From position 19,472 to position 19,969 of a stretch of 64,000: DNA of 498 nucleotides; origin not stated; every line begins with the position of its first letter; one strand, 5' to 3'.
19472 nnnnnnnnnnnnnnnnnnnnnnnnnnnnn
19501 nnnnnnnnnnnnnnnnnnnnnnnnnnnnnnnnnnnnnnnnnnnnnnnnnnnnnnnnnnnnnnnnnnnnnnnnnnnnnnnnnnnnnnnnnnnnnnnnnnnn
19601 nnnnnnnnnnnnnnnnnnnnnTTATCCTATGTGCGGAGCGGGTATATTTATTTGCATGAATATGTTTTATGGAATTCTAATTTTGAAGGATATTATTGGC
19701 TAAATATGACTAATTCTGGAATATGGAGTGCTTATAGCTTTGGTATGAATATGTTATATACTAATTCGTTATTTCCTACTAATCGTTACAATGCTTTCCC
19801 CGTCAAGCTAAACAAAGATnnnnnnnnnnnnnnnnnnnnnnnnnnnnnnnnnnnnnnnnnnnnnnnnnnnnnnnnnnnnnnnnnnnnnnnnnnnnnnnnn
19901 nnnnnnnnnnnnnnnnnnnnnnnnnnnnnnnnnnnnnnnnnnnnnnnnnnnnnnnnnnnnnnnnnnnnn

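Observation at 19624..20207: Three 181-bp coding cassettes with a shared 22-bp 5' box and 12-bp 3' box, head-to-tail and tail-to-tail (candidate cassette-variation or shufflon-like locus)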

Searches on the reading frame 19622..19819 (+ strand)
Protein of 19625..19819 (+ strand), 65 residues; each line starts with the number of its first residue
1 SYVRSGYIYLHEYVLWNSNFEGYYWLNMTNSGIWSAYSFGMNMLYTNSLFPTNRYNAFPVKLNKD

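Call 7: search_protein_families(library=pfam, proteins=[window:19631-19819:+], max_evalue=10)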
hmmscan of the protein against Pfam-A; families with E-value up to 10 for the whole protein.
seq(63 aa): 0 families

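Call 10: search_protein_families(library=ncbifam, proteins=[window:19625-19819:+], max_evalue=10)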
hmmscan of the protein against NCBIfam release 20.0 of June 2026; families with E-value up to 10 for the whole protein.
seq(65 aa): 0 families

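Call 11: find_homologous_proteins(query=A1, max_evalue=0.01)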
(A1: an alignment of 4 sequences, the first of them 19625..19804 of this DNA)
Query A1 (4 sequences) (60 aa, profile of the alignment): 2 proteins with E <= 0.01 among 2 candidates.
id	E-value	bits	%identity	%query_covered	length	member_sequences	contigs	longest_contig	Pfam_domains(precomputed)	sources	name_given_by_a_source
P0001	5.1e-10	57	37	100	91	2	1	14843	-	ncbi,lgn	-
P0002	9.1e-10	56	32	100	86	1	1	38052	-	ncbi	-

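Call 14: find_encoding_contigs(protein=P0001, flank=10000)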
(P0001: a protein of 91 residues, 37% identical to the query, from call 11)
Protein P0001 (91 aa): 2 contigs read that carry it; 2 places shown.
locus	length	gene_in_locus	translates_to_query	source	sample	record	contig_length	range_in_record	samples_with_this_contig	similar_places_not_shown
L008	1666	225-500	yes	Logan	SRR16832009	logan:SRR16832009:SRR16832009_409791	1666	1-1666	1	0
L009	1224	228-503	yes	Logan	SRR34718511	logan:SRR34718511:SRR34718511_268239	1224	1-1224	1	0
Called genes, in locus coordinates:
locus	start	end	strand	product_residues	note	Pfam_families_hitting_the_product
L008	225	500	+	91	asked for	-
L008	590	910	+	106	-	-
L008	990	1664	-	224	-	?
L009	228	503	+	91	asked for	-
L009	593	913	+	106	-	-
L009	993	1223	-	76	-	?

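Call 15: find_encoding_contigs(protein=P0002, flank=10000)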
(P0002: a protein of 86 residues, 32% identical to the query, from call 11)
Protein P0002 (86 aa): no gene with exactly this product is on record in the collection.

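Call 35: search_protein_representatives(alignment_id=A2)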
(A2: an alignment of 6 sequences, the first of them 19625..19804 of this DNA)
Query: 6 sequences, 60 profile positions. Proteins with E-value up to 0.001 (for the whole library): 356; up to 1e-10: 52; up to 1e-30: 2. The best 150 are listed.
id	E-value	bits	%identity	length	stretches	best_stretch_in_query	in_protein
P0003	3.7e-45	168.2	-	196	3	4-60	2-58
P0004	9.3e-38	144.5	-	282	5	3-60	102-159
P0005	1.1e-28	115.4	-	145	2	1-60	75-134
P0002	1.9e-25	105.1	-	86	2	1-60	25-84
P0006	2.0e-24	101.8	-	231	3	3-60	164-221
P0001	5.1e-24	100.5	-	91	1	1-60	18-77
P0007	1.3e-22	96.0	-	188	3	3-58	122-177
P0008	9.4e-22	93.2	-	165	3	1-59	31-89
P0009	2.2e-21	92.0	-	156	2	2-60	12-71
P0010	2.8e-21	91.7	-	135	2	2-60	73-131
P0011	3.6e-21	91.4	-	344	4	2-55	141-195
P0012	1.5e-19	86.2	-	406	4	2-58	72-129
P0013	7.9e-19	83.9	-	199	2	2-60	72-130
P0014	1.4e-18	83.1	-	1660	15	12-28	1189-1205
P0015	2.2e-18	82.5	-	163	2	1-60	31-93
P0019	7.1e-17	77.6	-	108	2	1-59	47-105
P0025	5.2e-16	74.9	-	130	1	1-60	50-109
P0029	4.5e-14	68.6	-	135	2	1-60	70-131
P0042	1.3e-11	60.7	-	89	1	1-60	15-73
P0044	2.0e-11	60.2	-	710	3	2-58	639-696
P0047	3.6e-11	59.4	-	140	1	1-59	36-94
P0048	4.8e-11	58.9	-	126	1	1-60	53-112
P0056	6.4e-10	55.3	-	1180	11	17-38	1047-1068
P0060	1.2e-09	54.5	-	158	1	3-59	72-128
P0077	1.2e-08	51.2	-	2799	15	12-28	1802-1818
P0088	2.8e-08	50.1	-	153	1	2-60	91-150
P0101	7.7e-08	48.7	-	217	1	3-60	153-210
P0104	9.4e-08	48.4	-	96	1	1-59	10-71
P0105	9.9e-08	48.3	-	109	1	1-60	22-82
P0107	1.1e-07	48.2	-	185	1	1-59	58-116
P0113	2.3e-07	47.2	-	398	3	5-60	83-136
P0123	4.6e-07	46.2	-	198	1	2-60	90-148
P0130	8.3e-07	45.4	-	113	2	4-60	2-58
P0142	1.4e-06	44.6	-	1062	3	4-54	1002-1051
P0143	1.4e-06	44.6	-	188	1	1-58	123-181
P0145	1.5e-06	44.5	-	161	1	1-60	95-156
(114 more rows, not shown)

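Call 37: search_protein_families(library=ncbifam, proteins=[P0142, P0004, P0003, P0113], max_evalue=0.01)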
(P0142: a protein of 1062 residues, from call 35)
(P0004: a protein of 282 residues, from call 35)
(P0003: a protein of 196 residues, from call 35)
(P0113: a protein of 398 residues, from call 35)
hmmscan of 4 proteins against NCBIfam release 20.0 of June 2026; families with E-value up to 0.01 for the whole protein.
P0142 (1062 aa): 1 family
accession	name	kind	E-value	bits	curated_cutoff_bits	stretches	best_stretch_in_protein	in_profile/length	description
TIGR02145.1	Fib_succ_major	domain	6.8e-46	157.2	41.65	4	820-1061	1-175/176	FISUMP domain-containing protein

P0004 (282 aa): 2 families
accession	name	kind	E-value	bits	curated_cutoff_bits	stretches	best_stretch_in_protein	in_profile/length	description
TIGR02145.1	Fib_succ_major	domain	1.2e-06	29.3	41.65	0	43-104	111-173/176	FISUMP domain-containing protein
NF007011.0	PRK09474.1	equivalog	0.0076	15.1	291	0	152-202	91-141/396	maltose/maltodextrin ABC transporter substrate-binding protein MalE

P0003 (196 aa): 0 families

P0113 (398 aa): 1 family
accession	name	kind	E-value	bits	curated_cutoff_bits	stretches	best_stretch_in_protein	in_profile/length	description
TIGR02145.1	Fib_succ_major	domain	3.1e-12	47.5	41.65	1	293-351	116-175/176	FISUMP domain-containing protein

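Call 44: list_cluster_members(proteins=[P0003, P0005, P0002, P0004, P0142, P0008, P0009, P0010, P0013, P0015])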
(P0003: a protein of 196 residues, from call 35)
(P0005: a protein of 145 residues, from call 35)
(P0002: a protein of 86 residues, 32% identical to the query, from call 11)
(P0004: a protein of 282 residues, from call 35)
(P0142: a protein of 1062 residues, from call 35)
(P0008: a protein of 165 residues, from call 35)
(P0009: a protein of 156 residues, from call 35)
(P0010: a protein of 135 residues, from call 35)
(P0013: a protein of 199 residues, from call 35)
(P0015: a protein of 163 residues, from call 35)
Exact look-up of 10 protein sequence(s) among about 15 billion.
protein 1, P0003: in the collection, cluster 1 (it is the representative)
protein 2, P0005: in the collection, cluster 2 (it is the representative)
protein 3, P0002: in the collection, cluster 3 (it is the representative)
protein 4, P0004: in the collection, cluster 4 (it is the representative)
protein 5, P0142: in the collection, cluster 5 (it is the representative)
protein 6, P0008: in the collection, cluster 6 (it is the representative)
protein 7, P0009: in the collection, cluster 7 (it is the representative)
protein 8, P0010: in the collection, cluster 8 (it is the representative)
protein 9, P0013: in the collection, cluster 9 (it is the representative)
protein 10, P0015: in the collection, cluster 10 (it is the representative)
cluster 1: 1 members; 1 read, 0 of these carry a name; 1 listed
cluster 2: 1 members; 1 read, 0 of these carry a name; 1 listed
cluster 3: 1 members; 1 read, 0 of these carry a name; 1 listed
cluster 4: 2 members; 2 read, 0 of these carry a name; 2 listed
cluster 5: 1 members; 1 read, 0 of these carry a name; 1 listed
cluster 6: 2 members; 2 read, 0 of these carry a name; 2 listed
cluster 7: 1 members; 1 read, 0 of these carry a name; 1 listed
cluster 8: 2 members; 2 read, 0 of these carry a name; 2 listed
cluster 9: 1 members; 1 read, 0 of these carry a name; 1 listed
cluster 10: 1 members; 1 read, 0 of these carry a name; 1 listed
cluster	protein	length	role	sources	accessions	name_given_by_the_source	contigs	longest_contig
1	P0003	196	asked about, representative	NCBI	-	-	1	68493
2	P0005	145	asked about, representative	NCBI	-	-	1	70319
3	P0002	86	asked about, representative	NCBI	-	-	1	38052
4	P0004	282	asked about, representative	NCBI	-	-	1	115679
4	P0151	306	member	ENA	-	-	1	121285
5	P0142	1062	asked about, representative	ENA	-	-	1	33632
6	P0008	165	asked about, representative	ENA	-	-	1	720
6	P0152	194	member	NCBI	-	-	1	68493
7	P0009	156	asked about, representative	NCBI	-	-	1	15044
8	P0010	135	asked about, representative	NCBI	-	-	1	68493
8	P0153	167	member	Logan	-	-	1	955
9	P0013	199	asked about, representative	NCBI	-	-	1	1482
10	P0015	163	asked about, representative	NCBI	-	-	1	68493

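Call 45: find_encoding_contigs(protein=P0003, flank=10000, max_places=4)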
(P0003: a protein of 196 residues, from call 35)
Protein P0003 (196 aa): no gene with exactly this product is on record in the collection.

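Call 46: find_encoding_contigs(protein=P0151, flank=10000, max_places=3)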
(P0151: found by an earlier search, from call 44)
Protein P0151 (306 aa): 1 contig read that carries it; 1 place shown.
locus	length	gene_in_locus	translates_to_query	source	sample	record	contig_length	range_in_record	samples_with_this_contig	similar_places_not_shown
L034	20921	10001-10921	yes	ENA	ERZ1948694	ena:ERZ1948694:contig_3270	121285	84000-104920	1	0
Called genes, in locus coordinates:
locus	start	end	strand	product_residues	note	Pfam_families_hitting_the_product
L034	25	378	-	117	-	PF00953:Glycos_transf_4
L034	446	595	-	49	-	-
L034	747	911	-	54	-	-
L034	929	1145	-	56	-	-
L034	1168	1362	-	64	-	-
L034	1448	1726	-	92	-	-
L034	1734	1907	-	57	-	-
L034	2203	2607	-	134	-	-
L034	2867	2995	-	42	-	-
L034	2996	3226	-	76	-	-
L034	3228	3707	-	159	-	-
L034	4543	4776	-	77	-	-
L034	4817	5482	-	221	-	PF00078:RVT_1 (faint)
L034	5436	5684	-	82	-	-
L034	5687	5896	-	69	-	-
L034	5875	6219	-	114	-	-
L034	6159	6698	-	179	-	-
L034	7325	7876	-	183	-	-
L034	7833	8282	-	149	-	-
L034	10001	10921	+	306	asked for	PF07603:Lcl_C (faint), PF26707:DUF8237 (faint)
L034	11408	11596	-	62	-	-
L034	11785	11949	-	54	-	-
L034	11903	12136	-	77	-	-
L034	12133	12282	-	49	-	-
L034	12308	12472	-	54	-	-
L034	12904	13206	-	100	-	PF01795:Methyltransf_5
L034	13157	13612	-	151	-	PF01795:Methyltransf_5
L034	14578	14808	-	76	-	-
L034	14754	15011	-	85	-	-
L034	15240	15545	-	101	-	-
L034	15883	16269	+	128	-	-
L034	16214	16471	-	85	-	-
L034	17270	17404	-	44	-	-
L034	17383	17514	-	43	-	-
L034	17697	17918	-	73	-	-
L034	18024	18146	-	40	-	-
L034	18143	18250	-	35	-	-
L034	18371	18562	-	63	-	-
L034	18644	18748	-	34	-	-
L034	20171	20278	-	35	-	-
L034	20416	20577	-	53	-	-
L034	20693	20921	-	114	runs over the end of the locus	-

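Call 47: find_encoding_contigs(protein=P0142, flank=10000, max_places=3)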
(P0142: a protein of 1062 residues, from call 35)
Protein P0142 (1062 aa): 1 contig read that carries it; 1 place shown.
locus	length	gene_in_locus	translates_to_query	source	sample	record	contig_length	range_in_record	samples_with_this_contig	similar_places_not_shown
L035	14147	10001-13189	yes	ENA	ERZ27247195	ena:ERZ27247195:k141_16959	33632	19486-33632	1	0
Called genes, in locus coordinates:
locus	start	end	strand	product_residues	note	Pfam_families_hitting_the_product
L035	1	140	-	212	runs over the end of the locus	PF10502:Peptidase_S26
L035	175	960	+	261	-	-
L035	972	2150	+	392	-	PF00089:Trypsin, PF13365:Trypsin_2, PF13180:PDZ_2, PF17820:PDZ_6 (weak)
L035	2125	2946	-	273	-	PF17827:PrmC_N, PF05175:MTS, PF06325:PrmA (weak), PF13847:Methyltransf_31 (weak), PF08242:Methyltransf_12 (weak), PF13649:Methyltransf_25 (weak)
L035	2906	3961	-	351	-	PF03462:PCRF, PF00472:RF-1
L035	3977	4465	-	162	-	PF13671:AAA_33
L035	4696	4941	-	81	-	-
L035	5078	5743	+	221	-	PF04973:NMN_transporter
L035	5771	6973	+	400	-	-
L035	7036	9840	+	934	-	PF09603:Fib_succ_major (weak), PF09479:Flg_new, PF09603:Fib_succ_major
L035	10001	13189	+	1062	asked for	PF26707:DUF8237 (faint), PF09603:Fib_succ_major (weak)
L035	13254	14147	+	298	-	?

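Call 60: list_cluster_members(proteins=[P0019, P0025, P0029, P0042, P0047, P0048, P0104, P0105, P0145, P0130])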
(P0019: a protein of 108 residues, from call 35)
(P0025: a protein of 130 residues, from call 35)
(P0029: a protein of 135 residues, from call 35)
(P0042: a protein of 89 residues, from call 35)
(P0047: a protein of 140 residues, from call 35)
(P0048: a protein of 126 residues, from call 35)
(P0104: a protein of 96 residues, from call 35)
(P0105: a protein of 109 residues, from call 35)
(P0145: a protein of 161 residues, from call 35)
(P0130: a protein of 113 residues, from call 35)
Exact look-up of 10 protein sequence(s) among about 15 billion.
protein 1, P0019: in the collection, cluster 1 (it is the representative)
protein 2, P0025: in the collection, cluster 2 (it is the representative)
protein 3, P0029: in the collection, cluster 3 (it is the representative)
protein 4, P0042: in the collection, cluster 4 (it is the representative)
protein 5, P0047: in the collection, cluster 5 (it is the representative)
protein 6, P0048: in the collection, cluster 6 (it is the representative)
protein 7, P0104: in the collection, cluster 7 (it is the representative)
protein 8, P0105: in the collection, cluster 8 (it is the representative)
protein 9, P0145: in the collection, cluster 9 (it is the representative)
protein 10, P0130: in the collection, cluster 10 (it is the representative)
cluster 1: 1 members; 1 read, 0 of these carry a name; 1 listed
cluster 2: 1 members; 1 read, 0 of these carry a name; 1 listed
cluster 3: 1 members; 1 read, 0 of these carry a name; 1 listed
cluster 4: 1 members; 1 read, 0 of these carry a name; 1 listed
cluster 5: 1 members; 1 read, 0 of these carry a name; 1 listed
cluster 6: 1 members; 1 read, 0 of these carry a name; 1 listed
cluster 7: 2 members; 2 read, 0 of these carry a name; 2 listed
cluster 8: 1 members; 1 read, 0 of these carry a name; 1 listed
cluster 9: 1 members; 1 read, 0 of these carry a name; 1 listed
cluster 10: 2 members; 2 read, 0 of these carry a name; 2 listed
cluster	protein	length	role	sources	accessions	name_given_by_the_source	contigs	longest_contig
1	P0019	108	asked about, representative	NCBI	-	-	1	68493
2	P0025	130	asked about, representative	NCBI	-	-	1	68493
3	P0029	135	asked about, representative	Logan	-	-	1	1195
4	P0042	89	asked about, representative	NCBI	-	-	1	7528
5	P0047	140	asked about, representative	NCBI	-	-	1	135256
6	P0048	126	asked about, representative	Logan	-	-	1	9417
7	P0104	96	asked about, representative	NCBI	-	-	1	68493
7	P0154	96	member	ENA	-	-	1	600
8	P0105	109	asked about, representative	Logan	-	-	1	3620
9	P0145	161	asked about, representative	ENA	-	-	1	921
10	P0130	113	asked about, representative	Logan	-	-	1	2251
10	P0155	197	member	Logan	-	-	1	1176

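Call 61: find_encoding_contigs(protein=P0048, flank=10000, max_places=3)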
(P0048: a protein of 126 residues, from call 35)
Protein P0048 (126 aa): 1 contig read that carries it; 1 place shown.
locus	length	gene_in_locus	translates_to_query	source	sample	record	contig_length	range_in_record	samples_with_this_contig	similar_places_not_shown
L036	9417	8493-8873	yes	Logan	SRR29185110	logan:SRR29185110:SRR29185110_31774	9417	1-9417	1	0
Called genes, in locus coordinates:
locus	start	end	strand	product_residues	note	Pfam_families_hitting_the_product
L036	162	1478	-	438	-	PF14501:HATPase_c_5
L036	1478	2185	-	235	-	PF00072:Response_reg, PF04397:LytTR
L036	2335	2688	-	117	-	PF13560:HTH_31, PF01381:HTH_3, PF12844:HTH_19, PF13443:HTH_26 (weak)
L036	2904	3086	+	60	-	-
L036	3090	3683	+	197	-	PF04647:AgrB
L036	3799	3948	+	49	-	-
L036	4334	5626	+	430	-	PF04055:Radical_SAM, PF13353:Fer4_12 (weak)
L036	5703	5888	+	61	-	-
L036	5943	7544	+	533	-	PF00664:ABC_membrane, PF00005:ABC_tran, PF02463:SMC_N (weak)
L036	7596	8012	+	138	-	-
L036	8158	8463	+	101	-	-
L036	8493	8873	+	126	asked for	-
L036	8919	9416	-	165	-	?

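Call 63: search_protein_families(library=pfam, proteins=[L036:8919-9416:-, L036:7596-8012:+, L034:4817-5566:-, L034:5875-6231:-, L008:590-910:+], max_evalue=0.01)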
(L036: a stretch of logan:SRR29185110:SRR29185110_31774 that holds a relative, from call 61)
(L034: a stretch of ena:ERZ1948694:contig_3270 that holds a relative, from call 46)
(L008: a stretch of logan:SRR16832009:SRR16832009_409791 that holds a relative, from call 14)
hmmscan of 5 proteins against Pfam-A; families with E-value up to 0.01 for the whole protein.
L036:8919-9416:- (165 aa): 6 families
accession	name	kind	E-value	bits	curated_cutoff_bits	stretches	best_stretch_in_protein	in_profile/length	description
PF24319.2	DUF7491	-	0.00024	21.7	30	1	38-102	21-85/90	Coiled-coil region of unknown function (DUF7491)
PF24627.1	PUMA_CC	-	0.0019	18.6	30.1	0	63-122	8-64/74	PUMA coiled-coil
PF03233.18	Cauli_AT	-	0.003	18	24.8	1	23-123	54-154/163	Aphid transmission protein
PF05557.18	MAD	-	0.0039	16.1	30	1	9-116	81-192/661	Mitotic checkpoint protein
PF04108.17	ATG17_like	-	0.0043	17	43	1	7-125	173-300/355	Autophagy protein ATG17-like domain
PF05130.17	FlgN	-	0.0077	17.1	30.5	0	11-83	48-126/147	FlgN protein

L036:7596-8012:+ (138 aa): 0 families

L034:4817-5566:- (249 aa): 1 family
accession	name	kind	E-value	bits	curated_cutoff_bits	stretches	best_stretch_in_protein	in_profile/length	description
PF00078.32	RVT_1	-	2.4e-08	34.4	29.6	1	176-248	107-175/205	Reverse transcriptase (RNA-dependent DNA polymerase)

L034:5875-6231:- (118 aa): 0 families

L008:590-910:+ (106 aa): 1 family
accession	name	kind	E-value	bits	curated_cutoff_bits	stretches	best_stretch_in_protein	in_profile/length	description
PF12945.12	PilZNR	-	0.0034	17.9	23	1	13-63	20-70/85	Flagellar protein YcgR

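Call 84: find_homologous_proteins(query=A4, max_evalue=0.001)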
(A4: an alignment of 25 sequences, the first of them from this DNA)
Query A4 (25 sequences) (61 aa, profile of the alignment): 9 proteins with E <= 0.001 among 54 candidates.
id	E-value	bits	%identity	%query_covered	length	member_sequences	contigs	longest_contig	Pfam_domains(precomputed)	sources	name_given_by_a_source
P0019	6.5e-29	118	41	67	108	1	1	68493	-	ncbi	-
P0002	9.1e-24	101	33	100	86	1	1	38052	-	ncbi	-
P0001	2.2e-20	90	38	100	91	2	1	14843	-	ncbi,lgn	-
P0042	3.7e-18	83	34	98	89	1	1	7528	-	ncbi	-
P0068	8.7e-17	79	35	59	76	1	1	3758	-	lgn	-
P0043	5.6e-16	76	37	95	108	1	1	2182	-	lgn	-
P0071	2.4e-11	61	32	95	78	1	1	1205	-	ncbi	-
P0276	9.0e-11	60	32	95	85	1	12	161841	-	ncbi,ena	-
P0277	3.6e-6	45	31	100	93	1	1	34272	-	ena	-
